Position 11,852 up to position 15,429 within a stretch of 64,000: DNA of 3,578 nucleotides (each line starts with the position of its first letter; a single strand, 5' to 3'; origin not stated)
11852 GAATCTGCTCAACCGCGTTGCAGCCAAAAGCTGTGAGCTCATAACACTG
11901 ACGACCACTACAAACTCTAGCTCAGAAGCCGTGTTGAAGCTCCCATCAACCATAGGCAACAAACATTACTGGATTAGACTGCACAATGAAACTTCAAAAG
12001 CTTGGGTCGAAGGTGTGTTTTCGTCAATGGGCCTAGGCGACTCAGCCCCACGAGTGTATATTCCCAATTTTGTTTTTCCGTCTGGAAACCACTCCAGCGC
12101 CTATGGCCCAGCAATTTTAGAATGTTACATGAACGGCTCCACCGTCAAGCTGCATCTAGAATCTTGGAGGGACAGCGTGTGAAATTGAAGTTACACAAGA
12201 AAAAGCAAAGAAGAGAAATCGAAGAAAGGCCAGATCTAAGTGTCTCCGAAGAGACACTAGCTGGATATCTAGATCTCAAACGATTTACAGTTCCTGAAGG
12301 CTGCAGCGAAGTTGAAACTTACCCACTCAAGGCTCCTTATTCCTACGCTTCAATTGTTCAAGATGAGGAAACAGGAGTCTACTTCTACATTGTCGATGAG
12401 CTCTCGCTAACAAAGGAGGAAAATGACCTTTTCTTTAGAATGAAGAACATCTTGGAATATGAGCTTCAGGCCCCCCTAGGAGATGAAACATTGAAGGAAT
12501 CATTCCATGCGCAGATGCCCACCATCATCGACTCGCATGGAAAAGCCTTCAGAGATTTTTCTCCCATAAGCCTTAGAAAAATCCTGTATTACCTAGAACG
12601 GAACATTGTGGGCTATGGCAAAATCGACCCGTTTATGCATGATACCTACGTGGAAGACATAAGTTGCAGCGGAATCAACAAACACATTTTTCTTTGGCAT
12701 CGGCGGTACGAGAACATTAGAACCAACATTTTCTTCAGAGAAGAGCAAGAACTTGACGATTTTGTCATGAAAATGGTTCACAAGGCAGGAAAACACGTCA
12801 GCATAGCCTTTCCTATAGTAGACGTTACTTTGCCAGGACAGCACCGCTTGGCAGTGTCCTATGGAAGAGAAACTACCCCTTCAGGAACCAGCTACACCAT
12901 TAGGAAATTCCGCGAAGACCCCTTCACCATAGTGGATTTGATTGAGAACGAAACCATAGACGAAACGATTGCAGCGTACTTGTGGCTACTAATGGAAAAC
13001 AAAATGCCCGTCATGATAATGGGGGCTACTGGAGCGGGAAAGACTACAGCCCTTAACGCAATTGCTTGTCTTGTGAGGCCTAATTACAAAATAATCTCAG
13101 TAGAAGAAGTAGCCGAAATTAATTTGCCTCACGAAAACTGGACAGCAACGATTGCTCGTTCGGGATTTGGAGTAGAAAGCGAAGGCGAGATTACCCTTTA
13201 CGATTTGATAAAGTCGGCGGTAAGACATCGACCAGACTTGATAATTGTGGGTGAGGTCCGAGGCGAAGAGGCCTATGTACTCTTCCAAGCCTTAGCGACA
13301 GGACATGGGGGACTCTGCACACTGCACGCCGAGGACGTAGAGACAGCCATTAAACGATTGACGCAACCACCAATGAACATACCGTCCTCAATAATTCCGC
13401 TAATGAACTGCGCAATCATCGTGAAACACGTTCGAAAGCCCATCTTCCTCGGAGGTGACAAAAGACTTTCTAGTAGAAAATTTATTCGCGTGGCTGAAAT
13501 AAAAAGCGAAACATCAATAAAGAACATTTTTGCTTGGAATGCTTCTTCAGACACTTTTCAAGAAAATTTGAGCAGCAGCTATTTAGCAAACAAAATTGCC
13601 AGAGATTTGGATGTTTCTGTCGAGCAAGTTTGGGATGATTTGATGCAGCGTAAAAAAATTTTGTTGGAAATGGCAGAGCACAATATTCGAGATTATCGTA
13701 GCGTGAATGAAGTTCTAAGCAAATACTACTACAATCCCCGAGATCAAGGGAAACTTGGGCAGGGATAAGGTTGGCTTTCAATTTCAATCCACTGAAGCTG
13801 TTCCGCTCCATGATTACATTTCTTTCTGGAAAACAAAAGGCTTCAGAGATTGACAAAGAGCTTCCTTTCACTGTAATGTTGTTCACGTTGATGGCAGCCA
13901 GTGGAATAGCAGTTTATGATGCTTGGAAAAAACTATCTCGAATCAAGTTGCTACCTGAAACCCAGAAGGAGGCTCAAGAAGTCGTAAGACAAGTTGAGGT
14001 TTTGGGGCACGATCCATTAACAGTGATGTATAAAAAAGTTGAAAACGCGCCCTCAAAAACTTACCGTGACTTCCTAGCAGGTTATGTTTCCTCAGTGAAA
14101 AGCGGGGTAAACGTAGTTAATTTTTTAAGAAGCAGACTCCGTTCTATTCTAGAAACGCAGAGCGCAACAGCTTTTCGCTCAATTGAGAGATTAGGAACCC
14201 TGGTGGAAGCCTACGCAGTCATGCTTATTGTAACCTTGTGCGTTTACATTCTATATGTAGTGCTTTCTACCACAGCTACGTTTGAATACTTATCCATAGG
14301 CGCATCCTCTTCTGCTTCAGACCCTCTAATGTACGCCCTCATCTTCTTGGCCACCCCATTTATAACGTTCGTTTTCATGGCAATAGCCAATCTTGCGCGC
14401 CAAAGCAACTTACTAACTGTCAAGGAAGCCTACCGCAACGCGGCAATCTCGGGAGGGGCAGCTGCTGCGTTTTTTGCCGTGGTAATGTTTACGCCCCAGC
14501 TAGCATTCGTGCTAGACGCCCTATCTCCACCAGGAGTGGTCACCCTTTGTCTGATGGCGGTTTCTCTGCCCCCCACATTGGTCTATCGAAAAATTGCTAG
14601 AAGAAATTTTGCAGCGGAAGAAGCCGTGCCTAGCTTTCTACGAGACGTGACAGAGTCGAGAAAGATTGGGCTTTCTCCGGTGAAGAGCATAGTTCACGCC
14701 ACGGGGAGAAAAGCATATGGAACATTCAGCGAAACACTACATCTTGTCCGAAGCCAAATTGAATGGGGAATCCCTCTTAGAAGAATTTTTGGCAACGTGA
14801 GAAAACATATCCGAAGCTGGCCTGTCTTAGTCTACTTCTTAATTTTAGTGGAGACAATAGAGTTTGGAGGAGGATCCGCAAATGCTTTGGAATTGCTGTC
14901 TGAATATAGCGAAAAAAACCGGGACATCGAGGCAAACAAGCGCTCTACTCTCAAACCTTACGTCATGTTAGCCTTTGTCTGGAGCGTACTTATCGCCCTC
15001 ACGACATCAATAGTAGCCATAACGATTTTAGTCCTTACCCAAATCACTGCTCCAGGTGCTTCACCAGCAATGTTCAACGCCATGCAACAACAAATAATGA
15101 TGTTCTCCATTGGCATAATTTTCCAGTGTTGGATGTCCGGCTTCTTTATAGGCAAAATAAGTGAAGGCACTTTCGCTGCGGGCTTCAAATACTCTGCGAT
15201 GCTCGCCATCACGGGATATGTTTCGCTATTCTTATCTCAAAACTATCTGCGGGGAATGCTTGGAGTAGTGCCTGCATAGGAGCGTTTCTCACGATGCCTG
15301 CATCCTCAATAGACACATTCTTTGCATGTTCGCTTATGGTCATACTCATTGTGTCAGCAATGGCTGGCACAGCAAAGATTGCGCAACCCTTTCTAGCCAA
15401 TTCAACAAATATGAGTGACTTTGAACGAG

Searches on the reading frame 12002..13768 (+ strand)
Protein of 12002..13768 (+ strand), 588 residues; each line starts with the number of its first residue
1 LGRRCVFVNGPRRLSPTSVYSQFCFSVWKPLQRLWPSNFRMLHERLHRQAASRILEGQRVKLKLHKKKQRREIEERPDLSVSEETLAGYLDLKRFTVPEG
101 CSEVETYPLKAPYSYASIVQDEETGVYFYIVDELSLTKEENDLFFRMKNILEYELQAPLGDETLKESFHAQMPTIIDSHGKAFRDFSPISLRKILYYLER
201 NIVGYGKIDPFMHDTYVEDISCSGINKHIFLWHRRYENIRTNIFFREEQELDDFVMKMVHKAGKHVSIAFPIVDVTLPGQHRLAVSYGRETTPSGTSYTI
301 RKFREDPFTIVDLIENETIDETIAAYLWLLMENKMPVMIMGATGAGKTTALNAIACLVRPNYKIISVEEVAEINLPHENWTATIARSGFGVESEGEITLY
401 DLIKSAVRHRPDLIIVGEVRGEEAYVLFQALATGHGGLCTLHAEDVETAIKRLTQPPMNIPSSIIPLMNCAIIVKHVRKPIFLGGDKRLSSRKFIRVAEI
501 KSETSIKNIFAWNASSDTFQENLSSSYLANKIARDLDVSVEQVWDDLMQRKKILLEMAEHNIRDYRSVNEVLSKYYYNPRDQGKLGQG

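Call 8: search_protein_families(library=pfam, proteins=[window:12002-13768:+])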
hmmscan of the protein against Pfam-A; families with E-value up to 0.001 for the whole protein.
window:12002-13768:+ (588 aa): 2 families
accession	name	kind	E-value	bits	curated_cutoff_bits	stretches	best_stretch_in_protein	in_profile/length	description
PF00437.27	T2SSE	-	2.1e-35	122.5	24.9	1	234-455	30-257/370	Type II/IV secretion system protein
PF13401.12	AAA_22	-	0.0003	21.6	27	0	333-418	4-92/130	AAA domain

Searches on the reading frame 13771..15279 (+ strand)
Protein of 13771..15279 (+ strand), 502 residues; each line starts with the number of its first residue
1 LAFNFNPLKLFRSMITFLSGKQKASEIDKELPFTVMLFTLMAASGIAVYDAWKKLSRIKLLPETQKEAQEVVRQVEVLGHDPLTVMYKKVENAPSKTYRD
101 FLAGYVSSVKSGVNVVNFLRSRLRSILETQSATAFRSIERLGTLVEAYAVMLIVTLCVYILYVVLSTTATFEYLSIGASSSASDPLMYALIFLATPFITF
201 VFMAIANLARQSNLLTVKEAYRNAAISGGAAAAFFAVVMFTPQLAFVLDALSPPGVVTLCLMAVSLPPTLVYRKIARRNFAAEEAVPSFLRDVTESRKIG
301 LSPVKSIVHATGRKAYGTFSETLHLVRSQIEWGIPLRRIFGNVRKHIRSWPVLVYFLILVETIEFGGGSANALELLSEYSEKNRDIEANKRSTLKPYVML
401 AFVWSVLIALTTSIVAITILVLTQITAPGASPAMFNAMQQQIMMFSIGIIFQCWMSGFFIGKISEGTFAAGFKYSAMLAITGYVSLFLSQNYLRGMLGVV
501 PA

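Call 8: search_protein_families(library=pfam, proteins=[window:13771-15279:+])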
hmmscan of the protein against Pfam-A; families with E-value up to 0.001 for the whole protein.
window:13771-15279:+ (502 aa): 1 family
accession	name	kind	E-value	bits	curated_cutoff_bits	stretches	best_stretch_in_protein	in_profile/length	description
PF00482.28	T2SSF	-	2.5e-16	60.2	25.2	2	289-415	1-123/125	Type II secretion system (T2SS), protein F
